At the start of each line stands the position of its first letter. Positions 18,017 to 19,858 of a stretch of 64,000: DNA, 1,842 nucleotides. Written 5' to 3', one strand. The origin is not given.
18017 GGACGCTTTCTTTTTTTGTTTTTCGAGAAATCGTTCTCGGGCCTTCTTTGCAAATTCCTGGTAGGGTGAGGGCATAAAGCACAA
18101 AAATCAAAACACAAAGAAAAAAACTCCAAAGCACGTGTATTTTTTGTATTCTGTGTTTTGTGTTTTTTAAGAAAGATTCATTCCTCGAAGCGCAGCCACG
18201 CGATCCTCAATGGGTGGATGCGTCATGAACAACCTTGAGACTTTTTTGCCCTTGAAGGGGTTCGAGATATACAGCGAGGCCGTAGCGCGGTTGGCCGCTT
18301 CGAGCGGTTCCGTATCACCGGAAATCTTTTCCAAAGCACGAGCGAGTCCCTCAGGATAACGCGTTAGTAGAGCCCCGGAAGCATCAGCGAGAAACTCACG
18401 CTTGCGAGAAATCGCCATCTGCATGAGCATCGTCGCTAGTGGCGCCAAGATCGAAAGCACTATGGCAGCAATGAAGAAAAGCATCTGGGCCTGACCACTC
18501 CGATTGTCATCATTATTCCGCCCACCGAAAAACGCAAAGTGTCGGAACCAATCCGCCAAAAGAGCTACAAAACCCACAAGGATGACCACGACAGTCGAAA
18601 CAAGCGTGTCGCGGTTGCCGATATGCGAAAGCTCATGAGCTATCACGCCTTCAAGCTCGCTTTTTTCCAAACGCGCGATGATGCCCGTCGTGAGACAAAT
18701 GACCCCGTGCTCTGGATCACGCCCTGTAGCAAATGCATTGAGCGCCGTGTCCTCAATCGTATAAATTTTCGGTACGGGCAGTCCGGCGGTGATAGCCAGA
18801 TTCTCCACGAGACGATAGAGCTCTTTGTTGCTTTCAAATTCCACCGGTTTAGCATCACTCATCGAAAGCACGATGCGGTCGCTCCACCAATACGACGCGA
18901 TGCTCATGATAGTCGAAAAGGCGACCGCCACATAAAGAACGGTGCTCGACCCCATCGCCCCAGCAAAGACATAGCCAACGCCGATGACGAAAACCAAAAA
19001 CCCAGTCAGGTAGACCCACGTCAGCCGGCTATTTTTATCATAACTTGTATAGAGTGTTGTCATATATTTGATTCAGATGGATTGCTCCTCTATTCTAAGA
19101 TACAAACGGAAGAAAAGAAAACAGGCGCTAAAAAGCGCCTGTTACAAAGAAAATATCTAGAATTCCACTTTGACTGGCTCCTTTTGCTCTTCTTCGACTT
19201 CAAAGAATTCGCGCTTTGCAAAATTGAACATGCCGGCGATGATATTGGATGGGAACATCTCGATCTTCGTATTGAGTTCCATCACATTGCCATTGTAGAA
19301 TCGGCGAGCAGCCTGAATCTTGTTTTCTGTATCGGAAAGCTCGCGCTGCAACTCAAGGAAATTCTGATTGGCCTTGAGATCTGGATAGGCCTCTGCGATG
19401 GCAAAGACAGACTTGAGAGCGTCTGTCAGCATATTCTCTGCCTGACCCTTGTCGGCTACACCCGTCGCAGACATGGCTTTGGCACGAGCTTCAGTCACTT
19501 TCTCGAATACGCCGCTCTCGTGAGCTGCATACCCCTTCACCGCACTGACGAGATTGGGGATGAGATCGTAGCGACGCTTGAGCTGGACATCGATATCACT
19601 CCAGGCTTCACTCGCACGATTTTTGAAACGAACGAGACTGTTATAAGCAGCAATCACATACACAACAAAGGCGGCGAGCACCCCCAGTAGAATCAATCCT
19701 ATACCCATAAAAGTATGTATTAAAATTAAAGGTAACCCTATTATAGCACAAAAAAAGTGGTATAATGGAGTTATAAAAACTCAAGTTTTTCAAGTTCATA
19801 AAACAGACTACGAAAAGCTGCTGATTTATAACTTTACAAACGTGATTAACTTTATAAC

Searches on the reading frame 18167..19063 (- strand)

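Call 36: search_protein_families(library=pfam, proteins=[window:18167-19063:-], max_evalue=0.001)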
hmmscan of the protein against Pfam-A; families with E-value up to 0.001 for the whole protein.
window:18167-19063:- (298 aa): 3 families
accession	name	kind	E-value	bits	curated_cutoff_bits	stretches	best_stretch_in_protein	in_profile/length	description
PF01435.24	Peptidase_M48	-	1.1e-33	117.1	20.3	1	79-295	4-185/186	Peptidase family M48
PF04450.18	BSP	-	0.0003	21.1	23.8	1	101-197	61-167/207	Peptidase of plants and bacteria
PF05569.17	Peptidase_M56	-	0.00041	20.1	31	1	121-162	177-218/296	BlaR1 peptidase M56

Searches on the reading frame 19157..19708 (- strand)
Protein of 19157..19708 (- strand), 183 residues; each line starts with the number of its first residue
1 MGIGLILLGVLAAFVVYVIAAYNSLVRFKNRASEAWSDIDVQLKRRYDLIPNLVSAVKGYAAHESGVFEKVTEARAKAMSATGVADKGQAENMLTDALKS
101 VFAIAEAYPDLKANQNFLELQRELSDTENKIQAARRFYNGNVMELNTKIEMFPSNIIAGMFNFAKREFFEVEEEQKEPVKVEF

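Call 36: search_protein_families(library=pfam, proteins=[window:19157-19708:-], max_evalue=0.001)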
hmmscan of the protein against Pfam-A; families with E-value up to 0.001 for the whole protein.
window:19157-19708:- (183 aa): 1 family
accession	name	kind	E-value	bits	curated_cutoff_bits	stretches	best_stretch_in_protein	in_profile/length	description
PF04011.17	LemA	-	1.8e-64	216.5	26.2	1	35-183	1-149/149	LemA family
